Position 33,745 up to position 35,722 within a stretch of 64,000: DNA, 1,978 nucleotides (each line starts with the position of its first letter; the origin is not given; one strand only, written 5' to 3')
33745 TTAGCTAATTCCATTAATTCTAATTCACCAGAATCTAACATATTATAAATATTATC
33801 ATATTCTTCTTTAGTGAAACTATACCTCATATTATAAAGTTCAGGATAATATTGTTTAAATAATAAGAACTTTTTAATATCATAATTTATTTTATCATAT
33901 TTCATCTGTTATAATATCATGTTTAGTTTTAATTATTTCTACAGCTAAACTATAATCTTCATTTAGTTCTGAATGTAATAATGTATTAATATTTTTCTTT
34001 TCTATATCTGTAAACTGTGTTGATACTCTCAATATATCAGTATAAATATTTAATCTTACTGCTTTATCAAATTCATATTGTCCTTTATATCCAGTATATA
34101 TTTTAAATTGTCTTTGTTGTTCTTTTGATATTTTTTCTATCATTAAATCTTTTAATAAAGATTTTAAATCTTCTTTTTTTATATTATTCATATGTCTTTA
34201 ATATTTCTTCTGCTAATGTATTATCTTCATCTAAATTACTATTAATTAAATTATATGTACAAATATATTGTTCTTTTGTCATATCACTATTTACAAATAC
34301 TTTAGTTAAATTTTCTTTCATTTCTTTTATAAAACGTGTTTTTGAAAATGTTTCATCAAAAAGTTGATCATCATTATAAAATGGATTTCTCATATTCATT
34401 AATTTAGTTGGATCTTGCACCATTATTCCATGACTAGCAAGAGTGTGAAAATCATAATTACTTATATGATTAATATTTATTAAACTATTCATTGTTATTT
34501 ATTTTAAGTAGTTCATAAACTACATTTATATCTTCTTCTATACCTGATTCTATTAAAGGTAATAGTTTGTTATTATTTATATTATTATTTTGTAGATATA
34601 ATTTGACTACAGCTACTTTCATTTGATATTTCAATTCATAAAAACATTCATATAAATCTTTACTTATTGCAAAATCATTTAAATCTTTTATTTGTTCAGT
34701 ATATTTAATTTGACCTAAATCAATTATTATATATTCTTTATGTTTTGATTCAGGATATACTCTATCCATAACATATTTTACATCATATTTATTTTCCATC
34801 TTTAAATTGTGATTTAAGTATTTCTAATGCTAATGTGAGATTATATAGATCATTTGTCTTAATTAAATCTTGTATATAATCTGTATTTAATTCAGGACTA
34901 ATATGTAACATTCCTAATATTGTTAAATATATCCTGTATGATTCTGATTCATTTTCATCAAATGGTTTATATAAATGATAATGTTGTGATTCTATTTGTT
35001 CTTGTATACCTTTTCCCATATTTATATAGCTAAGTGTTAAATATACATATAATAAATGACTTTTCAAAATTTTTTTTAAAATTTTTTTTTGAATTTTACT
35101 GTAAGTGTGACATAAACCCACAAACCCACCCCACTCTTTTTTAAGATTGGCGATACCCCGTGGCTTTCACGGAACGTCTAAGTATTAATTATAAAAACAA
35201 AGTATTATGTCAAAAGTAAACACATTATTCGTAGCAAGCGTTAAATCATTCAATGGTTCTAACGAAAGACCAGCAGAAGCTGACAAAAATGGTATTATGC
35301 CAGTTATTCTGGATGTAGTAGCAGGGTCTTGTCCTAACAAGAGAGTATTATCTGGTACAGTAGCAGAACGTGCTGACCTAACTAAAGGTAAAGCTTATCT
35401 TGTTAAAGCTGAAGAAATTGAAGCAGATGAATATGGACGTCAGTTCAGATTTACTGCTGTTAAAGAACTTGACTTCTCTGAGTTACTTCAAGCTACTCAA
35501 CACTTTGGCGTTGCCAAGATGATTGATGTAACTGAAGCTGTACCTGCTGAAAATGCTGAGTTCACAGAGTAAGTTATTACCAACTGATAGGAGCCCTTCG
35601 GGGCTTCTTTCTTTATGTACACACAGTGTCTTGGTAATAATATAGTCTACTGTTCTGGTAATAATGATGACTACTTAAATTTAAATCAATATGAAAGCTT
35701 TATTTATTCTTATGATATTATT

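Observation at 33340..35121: Tandem array of seven diversified small paralogs sharing a C-terminal HEAT-like helix motif (array A)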

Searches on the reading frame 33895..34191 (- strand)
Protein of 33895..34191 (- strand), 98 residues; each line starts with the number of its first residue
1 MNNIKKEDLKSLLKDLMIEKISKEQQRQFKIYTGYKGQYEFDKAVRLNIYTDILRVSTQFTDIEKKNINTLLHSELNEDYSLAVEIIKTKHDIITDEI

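Call 12: search_protein_families(library=pfam, max_evalue=1, proteins=[window:33895-34191:-])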
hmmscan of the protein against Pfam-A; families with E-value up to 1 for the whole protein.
window:33895-34191:- (98 aa): 2 families
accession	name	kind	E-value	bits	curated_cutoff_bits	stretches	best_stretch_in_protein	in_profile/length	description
PF23898.1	Crass_capsid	-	3.8e-05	22.7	27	1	3-67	300-364/496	Crassvirus major capsid protein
PF12746.13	GNAT_acetyltran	-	0.04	14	26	1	17-80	81-143/243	GNAT acetyltransferase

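Call 15: search_protein_families(library=phrogs, max_evalue=0.1, proteins=[window:33895-34191:-])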
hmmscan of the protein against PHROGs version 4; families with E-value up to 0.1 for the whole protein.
window:33895-34191:- (98 aa): 2 families
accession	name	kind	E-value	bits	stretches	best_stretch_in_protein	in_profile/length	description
phrog_11589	-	head and packaging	1.9e-05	24.3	1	2-52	299-349/495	major head protein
phrog_19738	-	unknown function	0.094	14.1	0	2-79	18-96/116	-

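Call 66: predict_structure(alignment_id=A6)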
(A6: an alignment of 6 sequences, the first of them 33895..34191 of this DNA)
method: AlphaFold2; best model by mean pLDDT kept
length: 98 residues; sequences in the alignment: 6
mean_pLDDT: 85.0   pTM: 0.60
mean pLDDT of the five models: 85.0, 83.7, 78.0, 76.3, 75.9
residues with pLDDT >= 90: 44; 70-90: 46; 50-70: 7; < 50: 1
segments of 3 or more residues with pLDDT < 50: none
pLDDT, mean of each block of 10 residues (from residue 1): 72 83 74 79 89 93 96 93 94 75
secondary structure, 60 per line:
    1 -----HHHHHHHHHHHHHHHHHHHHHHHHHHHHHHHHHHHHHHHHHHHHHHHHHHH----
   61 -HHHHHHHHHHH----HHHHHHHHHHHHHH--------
elements in order: H6-56 H62-72 H77-90

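Call 72: fold_search(model_id=the predicted structure, library=pdb)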
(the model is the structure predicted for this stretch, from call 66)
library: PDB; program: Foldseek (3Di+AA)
matches with E <= 10: 61; with E <= 0.001: 0
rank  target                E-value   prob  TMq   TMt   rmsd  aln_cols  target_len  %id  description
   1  5xby_C                2.3e+00  0.35  0.41  0.44  10.8        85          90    9  Crystal structure of the PKA-Protein A fusion protein (end-to-end fusion) (released 2017-07-05)
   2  1lp1_A                2.8e+00  0.57  0.40  0.64   5.7        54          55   15  Protein Z in complex with an in vitro selected affibody (released 2003-03-18)
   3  5h77_L                3.5e+00  0.30  0.43  0.49   7.4        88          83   11  Crystal structure of the PKA-protein A fusion protein (released 2017-06-28)
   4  8da4_F                3.7e+00  0.38  0.35  0.56   4.2        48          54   14  Coevolved affibody-Z domain pair LL1.c2 (released 2023-07-26)
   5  8daa_B                4.2e+00  0.38  0.39  0.60   5.2        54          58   13  Coevolved affibody-Z domain pair LL2.c7 (released 2023-07-26)
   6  1l8d_B                4.2e+00  0.15  0.35  0.34  13.2        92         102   18  Rad50 coiled-coil Zn hook (released 2002-08-28)
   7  5h77_B                4.7e+00  0.28  0.47  0.53   7.4        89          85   12  Crystal structure of the PKA-protein A fusion protein (released 2017-06-28)
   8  5cbn_A                4.7e+00  0.25  0.37  0.23   4.4        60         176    7  Fusion protein of mbp3-16 and B4 domain of protein A from staphylococcal aureus with chemical cross-linker EY-CBS (released 2016-03-30)
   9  7o6v_B                5.6e+00  0.08  0.24  0.31   7.2        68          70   15  Crystal structure of the VEL1 VEL polymerising domain (R643A K645D I664D mutant) (released 2022-11-09)
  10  5h77_D                5.9e+00  0.35  0.45  0.50   3.1        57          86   10  Crystal structure of the PKA-protein A fusion protein (released 2017-06-28)
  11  5h75_D                5.9e+00  0.35  0.44  0.21   4.2        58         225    9  Crystal structure of the MrsD-Protein A fusion protein (released 2017-06-28)
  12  5h75_B                5.9e+00  0.33  0.44  0.23   4.3        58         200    9  Crystal structure of the MrsD-Protein A fusion protein (released 2017-06-28)
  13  8da9_B                5.9e+00  0.30  0.39  0.60   5.0        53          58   13  Coevolved affibody-Z domain pair LL2.c3 (released 2023-07-26)
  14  2b87_MODEL_1_B        5.9e+00  0.28  0.39  0.60   5.2        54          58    9  Structural basis for molecular recognition in an affibody:affibody complex (released 2006-05-23)
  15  5he9_E                5.9e+00  0.12  0.29  0.42   7.6        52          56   12  Bacterial initiation protein in complex with Phage inhibitor protein (released 2016-06-08)
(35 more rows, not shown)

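Call 95: fold_search(model_id=the predicted structure, library=viral)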
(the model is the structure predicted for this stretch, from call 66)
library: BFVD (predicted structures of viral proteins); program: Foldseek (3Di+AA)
matches with E <= 10: 130; with E <= 0.001: 0
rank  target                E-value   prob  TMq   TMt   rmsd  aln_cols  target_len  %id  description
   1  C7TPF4                8.6e-01  0.38  0.30  0.28   5.6        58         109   17  Protein V2 [Rhynchosia yellow mosaic virus]
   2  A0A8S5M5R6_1          1.1e+00  0.96  0.46  0.05   2.5        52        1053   17  Uncharacterized protein [Podoviridae sp. ctaNW81]
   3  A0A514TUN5            1.5e+00  0.23  0.36  0.27  15.0       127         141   12  Uncharacterized protein [Aeromonas phage PS1]
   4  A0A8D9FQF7            1.8e+00  0.38  0.36  0.44  12.3        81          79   10  Uncharacterized protein [uncultured marine phage]
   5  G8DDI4                1.9e+00  0.35  0.42  0.34  13.6       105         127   11  (no name in the UniProt tables at hand)
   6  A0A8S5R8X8            2.0e+00  0.16  0.30  0.18  17.4        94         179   16  Uncharacterized protein [virus sp. cti5L29]
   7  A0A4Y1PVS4            2.0e+00  0.14  0.29  0.18  17.2       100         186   12  (no name in the UniProt tables at hand)
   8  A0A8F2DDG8            2.3e+00  0.16  0.30  0.31  11.2        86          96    8  (no name in the UniProt tables at hand)
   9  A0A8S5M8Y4            2.6e+00  0.28  0.36  0.34   7.4        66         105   14  Uncharacterized protein [Siphoviridae sp. ctB3v5]
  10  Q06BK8                2.6e+00  0.18  0.31  0.28   5.6        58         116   10  Protein V2 [China bean begomovirus]
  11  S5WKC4                2.6e+00  0.11  0.25  0.20  11.9        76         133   13  Uncharacterized protein [Pseudomonas phage PaBG]
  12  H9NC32                2.7e+00  0.20  0.35  0.15  13.4        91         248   19  (no name in the UniProt tables at hand)
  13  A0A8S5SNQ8            2.9e+00  0.33  0.42  0.17   9.2        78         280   10  Uncharacterized protein [Siphoviridae sp. ct7Qv4]
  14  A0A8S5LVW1            2.9e+00  0.23  0.33  0.08   5.7        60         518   17  Uncharacterized protein [Siphoviridae sp. ctkzC12]
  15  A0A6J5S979            2.9e+00  0.20  0.28  0.42   9.7        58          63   19  Uncharacterized protein [uncultured Caudovirales phage]
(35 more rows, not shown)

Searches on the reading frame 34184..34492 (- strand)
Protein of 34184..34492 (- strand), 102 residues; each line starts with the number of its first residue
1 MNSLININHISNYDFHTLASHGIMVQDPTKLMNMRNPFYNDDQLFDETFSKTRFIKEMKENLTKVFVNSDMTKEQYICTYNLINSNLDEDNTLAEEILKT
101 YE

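Call 12: search_protein_families(library=pfam, max_evalue=1, proteins=[window:34184-34492:-])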
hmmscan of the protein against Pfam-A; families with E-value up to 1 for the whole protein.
window:34184-34492:- (102 aa): 1 family
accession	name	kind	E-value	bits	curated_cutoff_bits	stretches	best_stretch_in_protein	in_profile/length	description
PF12447.13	DUF3683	-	0.06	13.9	27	1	32-71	56-94/114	Protein of unknown function (DUF3683)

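Call 15: search_protein_families(library=phrogs, max_evalue=0.1, proteins=[window:34184-34492:-])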
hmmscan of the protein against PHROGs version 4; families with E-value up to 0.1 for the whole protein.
window:34184-34492:- (102 aa): 0 families

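Call 43: search_protein_families(library=ncbifam, max_evalue=0.1, proteins=[window:34184-34492:-])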
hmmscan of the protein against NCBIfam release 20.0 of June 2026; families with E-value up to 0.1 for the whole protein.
window:34184-34492:- (102 aa): 1 family
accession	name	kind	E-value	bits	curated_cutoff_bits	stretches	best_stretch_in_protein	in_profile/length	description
NF005796.0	PRK07636.1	subfamily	0.027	13.6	337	1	26-98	3-73/275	ATP-dependent DNA ligase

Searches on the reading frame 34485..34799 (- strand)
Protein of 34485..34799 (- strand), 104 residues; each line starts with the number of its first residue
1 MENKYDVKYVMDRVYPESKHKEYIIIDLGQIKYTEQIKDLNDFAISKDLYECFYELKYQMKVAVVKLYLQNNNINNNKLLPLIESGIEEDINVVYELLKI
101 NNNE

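Call 12: search_protein_families(library=pfam, max_evalue=1, proteins=[window:34485-34799:-])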
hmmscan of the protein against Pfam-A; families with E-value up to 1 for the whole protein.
window:34485-34799:- (104 aa): 0 families

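Call 15: search_protein_families(library=phrogs, max_evalue=0.1, proteins=[window:34485-34799:-])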
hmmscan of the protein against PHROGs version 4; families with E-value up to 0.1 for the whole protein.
window:34485-34799:- (104 aa): 3 families
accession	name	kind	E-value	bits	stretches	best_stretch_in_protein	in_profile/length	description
phrog_8737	-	unknown function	0.0069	17.3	1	48-98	23-73/91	-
phrog_23371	-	unknown function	0.016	15.7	1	11-73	85-148/155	-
phrog_21272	-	unknown function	0.055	14.4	0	30-49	5-25/51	-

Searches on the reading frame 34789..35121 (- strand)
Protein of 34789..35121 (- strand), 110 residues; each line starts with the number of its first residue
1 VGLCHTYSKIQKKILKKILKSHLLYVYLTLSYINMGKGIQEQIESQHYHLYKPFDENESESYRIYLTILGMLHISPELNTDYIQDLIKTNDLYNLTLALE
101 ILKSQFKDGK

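Call 12: search_protein_families(library=pfam, max_evalue=1, proteins=[window:34789-35121:-])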
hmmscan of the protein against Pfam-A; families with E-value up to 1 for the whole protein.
window:34789-35121:- (110 aa): 0 families

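Call 15: search_protein_families(library=phrogs, max_evalue=0.1, proteins=[window:34789-35121:-])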
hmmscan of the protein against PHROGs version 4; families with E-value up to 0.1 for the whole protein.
window:34789-35121:- (110 aa): 2 families
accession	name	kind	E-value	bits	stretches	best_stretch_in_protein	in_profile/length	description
phrog_7175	-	unknown function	0.052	14.9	0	36-92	4-52/70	-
phrog_11589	-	head and packaging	0.058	12.8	1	33-58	280-305/495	major head protein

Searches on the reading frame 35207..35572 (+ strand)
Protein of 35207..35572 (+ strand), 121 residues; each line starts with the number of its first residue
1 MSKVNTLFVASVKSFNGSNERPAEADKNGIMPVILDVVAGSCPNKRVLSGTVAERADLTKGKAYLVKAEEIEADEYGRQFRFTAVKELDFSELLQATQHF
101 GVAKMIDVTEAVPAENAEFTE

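Call 14: search_protein_families(library=phrogs, max_evalue=0.001, proteins=[window:35207-35572:+])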
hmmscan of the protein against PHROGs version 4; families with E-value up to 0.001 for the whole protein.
window:35207-35572:+ (121 aa): 0 families

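Call 24: find_related_loci(query=window:35207-35572:+, collection=viral_contigs, flank=10000)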
Query window:35207-35572:+ (121 aa) in viral_contigs; peptide patterns used: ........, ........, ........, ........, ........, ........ (x = any residue, [..] = any of these).
20 stretches matched a pattern, but none encodes a relative of the query by tblastn (E <= 1e-3).

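Call 91: search_protein_families(library=pfam, max_evalue=0.001, proteins=[window:35207-35572:+])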
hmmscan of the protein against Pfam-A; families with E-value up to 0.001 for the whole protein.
window:35207-35572:+ (121 aa): 0 families
